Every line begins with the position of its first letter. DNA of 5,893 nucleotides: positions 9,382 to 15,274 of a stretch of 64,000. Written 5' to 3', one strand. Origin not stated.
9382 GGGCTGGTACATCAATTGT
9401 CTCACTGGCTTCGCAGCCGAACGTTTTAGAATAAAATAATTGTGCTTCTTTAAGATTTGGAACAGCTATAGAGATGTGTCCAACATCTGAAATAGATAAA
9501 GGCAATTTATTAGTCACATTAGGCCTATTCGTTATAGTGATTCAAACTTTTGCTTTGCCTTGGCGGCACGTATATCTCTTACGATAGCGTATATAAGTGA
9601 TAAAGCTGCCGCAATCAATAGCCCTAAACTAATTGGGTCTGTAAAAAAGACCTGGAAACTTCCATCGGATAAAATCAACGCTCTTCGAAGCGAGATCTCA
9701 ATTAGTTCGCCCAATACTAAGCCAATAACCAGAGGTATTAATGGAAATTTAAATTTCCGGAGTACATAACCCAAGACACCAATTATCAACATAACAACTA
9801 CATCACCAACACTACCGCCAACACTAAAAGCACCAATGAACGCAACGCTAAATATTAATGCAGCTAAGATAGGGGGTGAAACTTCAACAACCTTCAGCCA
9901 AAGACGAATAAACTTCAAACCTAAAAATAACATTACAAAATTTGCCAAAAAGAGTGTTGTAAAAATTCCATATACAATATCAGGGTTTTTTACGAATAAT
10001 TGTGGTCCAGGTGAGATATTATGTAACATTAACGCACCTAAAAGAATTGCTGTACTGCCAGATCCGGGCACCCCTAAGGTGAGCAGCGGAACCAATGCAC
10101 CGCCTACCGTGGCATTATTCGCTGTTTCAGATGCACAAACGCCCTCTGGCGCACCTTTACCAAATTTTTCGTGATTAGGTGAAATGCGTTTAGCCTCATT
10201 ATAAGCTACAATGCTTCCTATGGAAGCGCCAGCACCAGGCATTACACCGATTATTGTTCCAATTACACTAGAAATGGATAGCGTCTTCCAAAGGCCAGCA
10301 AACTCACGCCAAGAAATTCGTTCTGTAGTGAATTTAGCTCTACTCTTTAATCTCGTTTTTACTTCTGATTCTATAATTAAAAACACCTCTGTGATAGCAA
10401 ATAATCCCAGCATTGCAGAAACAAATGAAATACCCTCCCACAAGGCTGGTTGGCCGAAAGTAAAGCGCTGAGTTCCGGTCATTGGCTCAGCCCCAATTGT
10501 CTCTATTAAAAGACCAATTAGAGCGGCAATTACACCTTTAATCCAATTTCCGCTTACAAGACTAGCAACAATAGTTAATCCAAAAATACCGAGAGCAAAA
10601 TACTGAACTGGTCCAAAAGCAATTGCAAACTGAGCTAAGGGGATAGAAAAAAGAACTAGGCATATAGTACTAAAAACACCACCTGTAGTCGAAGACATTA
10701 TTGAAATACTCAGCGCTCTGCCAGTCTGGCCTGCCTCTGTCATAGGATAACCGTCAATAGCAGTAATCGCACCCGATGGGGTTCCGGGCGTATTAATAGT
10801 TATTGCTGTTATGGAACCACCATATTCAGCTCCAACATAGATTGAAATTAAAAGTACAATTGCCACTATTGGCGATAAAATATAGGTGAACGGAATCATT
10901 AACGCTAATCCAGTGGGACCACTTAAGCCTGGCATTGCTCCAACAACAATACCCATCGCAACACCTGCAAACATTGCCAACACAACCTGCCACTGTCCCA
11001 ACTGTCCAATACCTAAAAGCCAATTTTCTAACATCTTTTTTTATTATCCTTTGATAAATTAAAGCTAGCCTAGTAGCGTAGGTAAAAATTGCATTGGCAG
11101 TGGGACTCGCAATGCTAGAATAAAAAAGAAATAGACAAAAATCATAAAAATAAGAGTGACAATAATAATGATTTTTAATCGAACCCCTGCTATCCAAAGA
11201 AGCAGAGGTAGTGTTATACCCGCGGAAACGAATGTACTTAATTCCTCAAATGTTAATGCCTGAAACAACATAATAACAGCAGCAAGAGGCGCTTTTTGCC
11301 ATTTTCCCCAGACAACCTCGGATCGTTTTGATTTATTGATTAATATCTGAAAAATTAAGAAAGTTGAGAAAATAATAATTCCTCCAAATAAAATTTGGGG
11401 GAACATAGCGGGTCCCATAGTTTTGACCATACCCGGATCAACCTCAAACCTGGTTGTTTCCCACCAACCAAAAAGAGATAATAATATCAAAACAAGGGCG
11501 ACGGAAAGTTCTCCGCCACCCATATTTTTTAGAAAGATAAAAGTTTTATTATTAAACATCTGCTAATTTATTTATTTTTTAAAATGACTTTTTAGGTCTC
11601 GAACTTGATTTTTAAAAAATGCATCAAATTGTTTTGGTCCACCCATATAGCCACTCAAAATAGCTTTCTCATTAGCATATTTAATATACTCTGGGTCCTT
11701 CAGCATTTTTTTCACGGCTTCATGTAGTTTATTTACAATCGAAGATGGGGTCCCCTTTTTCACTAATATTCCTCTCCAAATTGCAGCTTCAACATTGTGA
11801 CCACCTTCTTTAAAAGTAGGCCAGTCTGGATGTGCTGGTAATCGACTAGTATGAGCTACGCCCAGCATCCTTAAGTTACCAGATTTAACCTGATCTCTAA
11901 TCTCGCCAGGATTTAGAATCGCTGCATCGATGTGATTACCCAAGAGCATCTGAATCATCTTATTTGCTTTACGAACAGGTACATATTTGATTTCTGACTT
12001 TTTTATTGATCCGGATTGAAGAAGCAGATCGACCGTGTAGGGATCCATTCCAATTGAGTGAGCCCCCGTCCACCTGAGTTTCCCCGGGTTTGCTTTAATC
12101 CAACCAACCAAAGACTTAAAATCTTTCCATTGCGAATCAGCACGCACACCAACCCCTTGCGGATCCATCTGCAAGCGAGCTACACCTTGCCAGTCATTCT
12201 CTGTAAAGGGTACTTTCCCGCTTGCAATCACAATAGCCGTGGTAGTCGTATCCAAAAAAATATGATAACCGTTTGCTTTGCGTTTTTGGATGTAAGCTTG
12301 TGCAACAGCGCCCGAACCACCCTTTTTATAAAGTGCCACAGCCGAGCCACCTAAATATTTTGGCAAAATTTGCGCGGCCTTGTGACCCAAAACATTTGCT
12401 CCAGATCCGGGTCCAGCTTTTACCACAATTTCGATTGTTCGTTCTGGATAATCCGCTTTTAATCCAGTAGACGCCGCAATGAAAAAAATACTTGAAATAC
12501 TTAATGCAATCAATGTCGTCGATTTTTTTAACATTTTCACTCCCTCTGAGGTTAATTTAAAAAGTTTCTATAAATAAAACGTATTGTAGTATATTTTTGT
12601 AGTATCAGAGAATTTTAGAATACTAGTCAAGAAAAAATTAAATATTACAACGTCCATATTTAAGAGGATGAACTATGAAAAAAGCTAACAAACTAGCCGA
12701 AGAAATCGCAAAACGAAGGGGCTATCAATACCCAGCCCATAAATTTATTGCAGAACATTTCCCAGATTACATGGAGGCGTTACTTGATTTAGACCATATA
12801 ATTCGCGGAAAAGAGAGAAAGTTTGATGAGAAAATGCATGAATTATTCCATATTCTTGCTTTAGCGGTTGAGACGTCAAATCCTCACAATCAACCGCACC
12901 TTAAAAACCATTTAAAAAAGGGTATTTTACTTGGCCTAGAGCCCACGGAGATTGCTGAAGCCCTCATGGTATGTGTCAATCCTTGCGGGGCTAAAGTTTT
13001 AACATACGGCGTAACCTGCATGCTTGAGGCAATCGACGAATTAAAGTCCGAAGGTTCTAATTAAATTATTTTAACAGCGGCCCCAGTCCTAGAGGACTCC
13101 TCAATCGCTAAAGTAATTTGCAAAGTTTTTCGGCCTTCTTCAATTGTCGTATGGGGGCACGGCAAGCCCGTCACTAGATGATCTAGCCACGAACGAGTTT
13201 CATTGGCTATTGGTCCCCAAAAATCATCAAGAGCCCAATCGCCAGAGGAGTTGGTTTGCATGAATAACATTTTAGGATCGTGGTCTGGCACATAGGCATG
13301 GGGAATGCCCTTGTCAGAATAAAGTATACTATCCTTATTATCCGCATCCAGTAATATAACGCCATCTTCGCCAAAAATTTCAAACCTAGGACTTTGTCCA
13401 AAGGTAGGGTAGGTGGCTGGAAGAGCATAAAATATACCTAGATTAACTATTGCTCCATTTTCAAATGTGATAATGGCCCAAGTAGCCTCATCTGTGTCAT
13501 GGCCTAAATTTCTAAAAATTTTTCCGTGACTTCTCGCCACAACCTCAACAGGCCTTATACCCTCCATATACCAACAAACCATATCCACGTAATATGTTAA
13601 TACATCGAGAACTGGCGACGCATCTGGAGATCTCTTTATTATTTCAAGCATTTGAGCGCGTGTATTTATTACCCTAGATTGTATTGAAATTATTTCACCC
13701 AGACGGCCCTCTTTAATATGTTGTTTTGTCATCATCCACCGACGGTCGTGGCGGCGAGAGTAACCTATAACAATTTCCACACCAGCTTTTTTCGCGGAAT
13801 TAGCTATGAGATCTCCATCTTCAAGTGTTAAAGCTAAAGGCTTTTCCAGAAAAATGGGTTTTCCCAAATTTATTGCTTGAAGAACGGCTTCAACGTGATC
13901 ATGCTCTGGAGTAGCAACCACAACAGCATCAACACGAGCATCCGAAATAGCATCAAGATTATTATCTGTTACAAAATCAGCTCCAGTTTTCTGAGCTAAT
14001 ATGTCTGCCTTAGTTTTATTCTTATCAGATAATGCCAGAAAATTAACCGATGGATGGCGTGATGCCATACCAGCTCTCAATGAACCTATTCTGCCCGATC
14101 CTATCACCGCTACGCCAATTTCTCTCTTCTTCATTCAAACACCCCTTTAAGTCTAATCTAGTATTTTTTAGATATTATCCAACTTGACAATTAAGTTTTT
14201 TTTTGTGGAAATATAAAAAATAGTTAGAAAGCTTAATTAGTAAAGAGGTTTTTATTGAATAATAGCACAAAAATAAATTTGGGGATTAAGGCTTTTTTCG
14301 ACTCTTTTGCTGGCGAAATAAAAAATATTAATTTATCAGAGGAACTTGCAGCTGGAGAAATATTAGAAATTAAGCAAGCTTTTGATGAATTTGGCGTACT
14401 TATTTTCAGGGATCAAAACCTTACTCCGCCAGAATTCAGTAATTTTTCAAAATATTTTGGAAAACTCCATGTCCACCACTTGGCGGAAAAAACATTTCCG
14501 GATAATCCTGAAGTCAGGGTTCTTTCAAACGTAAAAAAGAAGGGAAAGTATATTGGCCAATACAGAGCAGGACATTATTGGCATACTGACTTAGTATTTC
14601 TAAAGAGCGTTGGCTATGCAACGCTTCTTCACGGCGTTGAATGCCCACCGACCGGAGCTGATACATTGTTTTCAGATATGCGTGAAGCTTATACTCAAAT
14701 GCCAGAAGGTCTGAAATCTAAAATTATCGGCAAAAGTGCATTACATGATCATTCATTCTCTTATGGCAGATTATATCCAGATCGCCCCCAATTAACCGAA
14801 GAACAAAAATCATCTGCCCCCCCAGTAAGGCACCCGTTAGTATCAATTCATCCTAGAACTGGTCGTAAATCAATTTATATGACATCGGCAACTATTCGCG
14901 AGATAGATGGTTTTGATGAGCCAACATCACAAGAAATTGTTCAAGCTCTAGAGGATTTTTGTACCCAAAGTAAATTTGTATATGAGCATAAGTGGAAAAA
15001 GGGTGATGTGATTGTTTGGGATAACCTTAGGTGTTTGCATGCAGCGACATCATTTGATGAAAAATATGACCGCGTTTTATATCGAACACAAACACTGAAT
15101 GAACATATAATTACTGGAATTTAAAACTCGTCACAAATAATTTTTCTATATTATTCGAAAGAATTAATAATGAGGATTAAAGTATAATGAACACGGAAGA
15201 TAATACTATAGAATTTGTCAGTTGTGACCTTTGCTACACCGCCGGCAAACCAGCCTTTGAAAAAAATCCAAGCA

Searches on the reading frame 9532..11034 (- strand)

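Call 45: search_protein_families(library=pfam, proteins=[window:9532-11034:-], max_evalue=0.00001)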
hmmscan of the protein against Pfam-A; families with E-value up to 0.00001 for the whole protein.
window:9532-11034:- (500 aa): 1 family
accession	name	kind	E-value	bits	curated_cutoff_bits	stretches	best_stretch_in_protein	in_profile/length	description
PF01970.21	TctA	-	8.2e-150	499.5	28.9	1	19-437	2-423/423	Tripartite tricarboxylate transporter TctA family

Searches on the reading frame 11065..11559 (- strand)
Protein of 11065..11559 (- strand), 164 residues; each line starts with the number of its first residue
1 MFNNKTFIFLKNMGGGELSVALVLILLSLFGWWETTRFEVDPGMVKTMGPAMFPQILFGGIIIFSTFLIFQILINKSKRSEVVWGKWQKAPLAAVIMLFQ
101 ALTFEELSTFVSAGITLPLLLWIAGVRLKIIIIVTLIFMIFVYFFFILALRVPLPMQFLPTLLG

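Call 45: search_protein_families(library=pfam, proteins=[window:11065-11559:-], max_evalue=0.00001)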
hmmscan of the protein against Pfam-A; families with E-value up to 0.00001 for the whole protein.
window:11065-11559:- (164 aa): 1 family
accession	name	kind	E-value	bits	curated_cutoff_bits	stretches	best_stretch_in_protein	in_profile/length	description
PF07331.16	TctB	-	1.9e-13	51.2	29.1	1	20-155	3-137/137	Tripartite tricarboxylate transporter TctB family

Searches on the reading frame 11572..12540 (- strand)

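Call 45: search_protein_families(library=pfam, proteins=[window:11572-12540:-], max_evalue=0.00001)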
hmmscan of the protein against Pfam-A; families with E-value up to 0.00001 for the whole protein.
window:11572-12540:- (322 aa): 1 family
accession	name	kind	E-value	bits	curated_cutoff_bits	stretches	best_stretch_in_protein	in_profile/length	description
PF03401.19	TctC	-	1.5e-32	113.7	27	1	56-314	6-263/274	Tripartite tricarboxylate transporter family receptor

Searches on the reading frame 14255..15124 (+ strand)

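Call 35: search_protein_families(library=pfam, proteins=[window:14255-15124:+])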
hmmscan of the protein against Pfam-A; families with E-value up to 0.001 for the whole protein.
window:14255-15124:+ (289 aa): 1 family
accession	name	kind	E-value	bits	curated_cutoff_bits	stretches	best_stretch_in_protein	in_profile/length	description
PF02668.22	TauD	-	4.1e-60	204.4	27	1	21-278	12-266/267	Taurine catabolism dioxygenase TauD, TfdA family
